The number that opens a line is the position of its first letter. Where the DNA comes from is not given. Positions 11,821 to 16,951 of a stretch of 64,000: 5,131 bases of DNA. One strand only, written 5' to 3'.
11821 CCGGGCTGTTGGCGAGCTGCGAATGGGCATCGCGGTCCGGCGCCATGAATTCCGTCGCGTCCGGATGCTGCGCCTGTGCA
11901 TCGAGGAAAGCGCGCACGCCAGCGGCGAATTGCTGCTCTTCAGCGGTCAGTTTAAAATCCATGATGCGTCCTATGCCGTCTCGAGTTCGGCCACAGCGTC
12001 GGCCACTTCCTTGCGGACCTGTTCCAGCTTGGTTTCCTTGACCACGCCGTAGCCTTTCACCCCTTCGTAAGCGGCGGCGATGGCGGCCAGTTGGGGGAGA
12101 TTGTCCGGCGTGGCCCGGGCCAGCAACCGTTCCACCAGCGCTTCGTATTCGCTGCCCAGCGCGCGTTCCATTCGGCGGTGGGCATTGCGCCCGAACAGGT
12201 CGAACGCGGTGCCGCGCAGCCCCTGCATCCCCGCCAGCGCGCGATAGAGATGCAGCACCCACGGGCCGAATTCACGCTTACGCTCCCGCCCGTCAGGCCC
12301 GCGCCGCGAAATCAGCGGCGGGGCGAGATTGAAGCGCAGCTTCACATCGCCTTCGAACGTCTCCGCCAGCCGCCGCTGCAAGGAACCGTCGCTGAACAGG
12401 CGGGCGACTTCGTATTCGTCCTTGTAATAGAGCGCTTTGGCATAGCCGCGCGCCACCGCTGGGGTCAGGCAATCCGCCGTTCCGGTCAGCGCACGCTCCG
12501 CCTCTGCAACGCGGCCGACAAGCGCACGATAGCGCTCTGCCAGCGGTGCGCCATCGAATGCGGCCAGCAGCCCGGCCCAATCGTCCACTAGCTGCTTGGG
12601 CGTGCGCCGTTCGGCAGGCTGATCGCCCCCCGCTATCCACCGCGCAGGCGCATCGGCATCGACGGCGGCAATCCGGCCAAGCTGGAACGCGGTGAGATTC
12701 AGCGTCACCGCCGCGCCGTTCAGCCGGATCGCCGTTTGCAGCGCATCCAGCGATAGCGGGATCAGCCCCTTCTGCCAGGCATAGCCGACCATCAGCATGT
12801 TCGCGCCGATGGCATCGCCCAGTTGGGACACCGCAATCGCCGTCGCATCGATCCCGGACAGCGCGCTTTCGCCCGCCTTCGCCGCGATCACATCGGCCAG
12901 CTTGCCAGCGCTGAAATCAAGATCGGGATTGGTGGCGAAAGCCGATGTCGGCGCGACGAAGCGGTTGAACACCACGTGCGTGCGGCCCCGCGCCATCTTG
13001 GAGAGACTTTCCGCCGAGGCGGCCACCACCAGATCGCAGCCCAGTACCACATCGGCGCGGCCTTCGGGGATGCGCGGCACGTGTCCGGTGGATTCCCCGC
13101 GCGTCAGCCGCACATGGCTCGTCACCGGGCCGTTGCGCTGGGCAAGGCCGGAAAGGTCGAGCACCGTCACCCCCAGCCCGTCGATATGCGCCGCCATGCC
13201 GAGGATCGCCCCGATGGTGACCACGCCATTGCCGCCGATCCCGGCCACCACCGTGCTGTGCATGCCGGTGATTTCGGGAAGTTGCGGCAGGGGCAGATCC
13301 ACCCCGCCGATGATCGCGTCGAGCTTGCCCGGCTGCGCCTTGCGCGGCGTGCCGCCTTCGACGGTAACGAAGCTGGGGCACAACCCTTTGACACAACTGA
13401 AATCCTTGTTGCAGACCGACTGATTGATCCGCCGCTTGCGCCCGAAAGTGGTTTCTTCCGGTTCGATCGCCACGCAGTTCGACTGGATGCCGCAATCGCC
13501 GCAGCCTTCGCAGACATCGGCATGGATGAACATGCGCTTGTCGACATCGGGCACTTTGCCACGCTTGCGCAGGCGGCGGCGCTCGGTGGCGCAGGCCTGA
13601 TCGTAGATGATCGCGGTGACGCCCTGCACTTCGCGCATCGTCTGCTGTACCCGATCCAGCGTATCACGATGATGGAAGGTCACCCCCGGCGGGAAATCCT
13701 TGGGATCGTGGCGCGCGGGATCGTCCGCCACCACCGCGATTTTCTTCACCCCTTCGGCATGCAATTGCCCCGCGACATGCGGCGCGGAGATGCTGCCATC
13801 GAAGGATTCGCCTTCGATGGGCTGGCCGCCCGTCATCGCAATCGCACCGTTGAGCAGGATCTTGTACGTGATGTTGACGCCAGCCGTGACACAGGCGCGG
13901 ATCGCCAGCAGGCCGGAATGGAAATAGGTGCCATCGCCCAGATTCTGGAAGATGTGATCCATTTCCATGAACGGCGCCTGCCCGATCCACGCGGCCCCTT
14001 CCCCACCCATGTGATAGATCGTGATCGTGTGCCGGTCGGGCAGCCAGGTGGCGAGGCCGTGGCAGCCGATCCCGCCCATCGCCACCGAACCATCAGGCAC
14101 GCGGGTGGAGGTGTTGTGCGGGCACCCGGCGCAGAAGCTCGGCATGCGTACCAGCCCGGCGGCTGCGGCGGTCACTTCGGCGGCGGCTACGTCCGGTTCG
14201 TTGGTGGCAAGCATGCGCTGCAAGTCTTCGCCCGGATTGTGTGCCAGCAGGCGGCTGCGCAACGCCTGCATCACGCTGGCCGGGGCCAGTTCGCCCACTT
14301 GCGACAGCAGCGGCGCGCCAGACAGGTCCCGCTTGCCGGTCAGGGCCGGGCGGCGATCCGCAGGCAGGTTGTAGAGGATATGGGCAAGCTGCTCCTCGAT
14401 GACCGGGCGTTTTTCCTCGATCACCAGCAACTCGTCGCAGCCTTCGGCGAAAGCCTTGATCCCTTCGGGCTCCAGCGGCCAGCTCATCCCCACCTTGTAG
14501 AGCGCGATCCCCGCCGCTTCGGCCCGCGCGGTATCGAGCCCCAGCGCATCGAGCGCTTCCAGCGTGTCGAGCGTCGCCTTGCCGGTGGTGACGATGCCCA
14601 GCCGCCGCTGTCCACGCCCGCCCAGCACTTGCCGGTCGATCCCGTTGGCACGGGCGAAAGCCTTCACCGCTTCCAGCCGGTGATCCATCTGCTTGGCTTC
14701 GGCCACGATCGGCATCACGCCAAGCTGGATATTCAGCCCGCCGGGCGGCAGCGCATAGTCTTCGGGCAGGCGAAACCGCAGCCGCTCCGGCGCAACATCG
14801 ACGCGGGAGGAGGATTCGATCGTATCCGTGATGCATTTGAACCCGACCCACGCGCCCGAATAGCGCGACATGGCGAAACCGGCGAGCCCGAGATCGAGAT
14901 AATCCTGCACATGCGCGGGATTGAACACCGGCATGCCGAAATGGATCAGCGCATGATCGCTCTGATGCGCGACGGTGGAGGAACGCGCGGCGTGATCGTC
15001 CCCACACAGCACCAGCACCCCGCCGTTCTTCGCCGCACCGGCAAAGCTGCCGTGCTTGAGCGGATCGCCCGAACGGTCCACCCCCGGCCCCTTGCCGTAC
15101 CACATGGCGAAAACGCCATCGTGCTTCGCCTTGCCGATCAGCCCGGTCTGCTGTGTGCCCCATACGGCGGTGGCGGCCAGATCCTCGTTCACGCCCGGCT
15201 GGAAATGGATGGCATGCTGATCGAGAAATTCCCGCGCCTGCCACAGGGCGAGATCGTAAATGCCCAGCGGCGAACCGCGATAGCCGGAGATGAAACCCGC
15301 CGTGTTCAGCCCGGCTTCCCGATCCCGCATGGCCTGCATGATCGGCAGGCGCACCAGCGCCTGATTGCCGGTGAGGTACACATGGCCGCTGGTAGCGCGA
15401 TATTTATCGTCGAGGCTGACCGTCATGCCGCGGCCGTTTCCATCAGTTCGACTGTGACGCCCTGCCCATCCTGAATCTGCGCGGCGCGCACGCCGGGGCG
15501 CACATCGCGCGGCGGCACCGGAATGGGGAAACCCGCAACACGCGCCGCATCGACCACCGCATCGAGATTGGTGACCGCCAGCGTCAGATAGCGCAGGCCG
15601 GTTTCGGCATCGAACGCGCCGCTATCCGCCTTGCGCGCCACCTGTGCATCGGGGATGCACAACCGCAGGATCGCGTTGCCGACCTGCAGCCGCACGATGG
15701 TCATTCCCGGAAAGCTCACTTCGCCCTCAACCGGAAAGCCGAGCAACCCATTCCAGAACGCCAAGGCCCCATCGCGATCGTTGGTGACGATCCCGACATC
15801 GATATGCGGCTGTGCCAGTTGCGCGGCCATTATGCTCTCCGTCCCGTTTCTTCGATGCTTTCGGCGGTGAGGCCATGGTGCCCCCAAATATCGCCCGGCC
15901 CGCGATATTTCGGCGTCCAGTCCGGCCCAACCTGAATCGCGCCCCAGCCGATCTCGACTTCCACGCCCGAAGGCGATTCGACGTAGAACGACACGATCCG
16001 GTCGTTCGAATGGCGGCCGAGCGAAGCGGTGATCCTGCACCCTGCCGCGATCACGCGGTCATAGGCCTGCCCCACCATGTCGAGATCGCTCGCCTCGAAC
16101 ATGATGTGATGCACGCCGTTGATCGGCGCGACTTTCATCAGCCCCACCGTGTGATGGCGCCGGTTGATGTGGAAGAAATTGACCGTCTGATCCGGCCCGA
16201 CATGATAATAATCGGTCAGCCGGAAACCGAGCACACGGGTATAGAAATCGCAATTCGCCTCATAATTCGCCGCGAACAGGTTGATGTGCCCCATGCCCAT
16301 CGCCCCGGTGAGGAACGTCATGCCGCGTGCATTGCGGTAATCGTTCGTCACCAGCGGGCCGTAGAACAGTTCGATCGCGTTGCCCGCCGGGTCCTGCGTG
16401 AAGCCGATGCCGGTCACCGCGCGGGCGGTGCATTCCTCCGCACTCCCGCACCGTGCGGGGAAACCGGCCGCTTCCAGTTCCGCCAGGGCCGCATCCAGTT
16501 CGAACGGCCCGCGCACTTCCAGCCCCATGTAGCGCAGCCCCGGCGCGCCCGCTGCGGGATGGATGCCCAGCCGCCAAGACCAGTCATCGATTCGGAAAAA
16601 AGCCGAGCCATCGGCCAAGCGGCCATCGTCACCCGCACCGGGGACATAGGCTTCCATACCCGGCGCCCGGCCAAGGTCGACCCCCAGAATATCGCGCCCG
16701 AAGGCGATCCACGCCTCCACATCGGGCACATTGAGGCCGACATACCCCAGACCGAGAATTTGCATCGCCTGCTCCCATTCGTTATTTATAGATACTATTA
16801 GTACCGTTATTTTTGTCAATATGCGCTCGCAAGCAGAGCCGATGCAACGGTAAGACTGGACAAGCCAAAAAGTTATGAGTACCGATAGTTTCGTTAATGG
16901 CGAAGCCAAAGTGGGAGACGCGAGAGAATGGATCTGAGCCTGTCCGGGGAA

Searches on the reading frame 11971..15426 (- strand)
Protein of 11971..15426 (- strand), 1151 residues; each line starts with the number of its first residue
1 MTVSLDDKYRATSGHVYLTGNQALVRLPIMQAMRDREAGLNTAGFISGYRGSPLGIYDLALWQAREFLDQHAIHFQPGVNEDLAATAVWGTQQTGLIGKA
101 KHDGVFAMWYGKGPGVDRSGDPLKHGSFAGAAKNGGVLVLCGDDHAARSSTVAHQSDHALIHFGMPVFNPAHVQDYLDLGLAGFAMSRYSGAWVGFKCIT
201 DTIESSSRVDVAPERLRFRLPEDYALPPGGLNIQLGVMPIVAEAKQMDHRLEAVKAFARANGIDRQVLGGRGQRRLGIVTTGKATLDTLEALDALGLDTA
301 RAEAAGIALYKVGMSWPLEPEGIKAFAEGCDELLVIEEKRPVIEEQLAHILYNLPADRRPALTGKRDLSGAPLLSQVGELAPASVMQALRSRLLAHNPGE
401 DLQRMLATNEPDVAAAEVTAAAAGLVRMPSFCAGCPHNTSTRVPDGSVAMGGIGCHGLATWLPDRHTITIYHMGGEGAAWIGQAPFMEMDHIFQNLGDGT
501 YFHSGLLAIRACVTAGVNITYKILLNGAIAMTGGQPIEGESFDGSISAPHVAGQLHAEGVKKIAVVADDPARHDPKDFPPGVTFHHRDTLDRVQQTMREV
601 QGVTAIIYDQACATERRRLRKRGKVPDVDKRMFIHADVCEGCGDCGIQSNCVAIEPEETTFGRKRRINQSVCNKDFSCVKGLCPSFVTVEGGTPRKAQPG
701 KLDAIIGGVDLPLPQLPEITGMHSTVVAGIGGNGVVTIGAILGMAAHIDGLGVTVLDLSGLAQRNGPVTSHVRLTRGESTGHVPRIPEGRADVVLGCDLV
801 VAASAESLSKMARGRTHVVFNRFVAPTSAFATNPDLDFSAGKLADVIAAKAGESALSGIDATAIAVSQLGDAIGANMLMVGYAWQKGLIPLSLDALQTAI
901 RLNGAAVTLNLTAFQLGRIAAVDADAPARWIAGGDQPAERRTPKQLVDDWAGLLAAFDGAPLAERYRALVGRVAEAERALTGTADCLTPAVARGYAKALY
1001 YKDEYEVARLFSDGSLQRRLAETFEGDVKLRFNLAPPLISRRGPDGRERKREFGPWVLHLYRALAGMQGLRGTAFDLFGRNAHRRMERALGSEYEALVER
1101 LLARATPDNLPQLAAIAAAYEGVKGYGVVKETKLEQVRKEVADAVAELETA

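Call 21: search_protein_families(library=pfam, proteins=[window:11971-15426:-], max_evalue=0.001)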
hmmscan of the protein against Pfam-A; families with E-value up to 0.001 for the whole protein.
window:11971-15426:- (1151 aa): 3 families
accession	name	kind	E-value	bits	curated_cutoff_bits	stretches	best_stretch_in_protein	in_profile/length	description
PF20169.3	DUF6537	-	2.8e-52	178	27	1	946-1142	4-202/203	Family of unknown function (DUF6537)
PF01558.24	POR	-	8.5e-22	78.6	27.4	1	731-918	1-172/173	Pyruvate ferredoxin/flavodoxin oxidoreductase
PF02775.26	TPP_enzyme_C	-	3.5e-05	24.1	21.9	1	452-547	1-101/151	Thiamine pyrophosphate enzyme, C-terminal TPP binding domain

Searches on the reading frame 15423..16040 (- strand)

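Call 21: search_protein_families(library=pfam, proteins=[window:15423-16040:-], max_evalue=0.001)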
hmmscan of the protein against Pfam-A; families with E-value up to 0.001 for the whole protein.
window:15423-16040:- (205 aa): 2 families
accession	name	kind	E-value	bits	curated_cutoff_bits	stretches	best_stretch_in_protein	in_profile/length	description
PF13669.12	Glyoxalase_4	-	2.2e-08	34.8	27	1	82-186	3-107/109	Glyoxalase/Bleomycin resistance protein/Dioxygenase superfamily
PF00903.31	Glyoxalase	-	3.3e-08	34.4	20.6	1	82-199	5-121/121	Glyoxalase/Bleomycin resistance protein/Dioxygenase superfamily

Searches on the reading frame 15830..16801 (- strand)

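Call 21: search_protein_families(library=pfam, proteins=[window:15830-16801:-], max_evalue=0.001)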
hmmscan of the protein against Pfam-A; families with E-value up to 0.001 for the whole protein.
window:15830-16801:- (323 aa): 4 families
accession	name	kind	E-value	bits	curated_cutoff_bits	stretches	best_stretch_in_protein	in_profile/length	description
PF00903.31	Glyoxalase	-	1.9e-30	106.2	20.6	2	170-284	2-121/121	Glyoxalase/Bleomycin resistance protein/Dioxygenase superfamily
PF22632.2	BphC_D1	-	1.3e-08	35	27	0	18-45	1-28/51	Dihydroxybiphenyl dioxygenase BphC D1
PF18029.7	Glyoxalase_6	-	1.2e-05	26.3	23.6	0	177-282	6-103/106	Glyoxalase-like domain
PF13669.12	Glyoxalase_4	-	0.00032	21.4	27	0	81-115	61-92/109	Glyoxalase/Bleomycin resistance protein/Dioxygenase superfamily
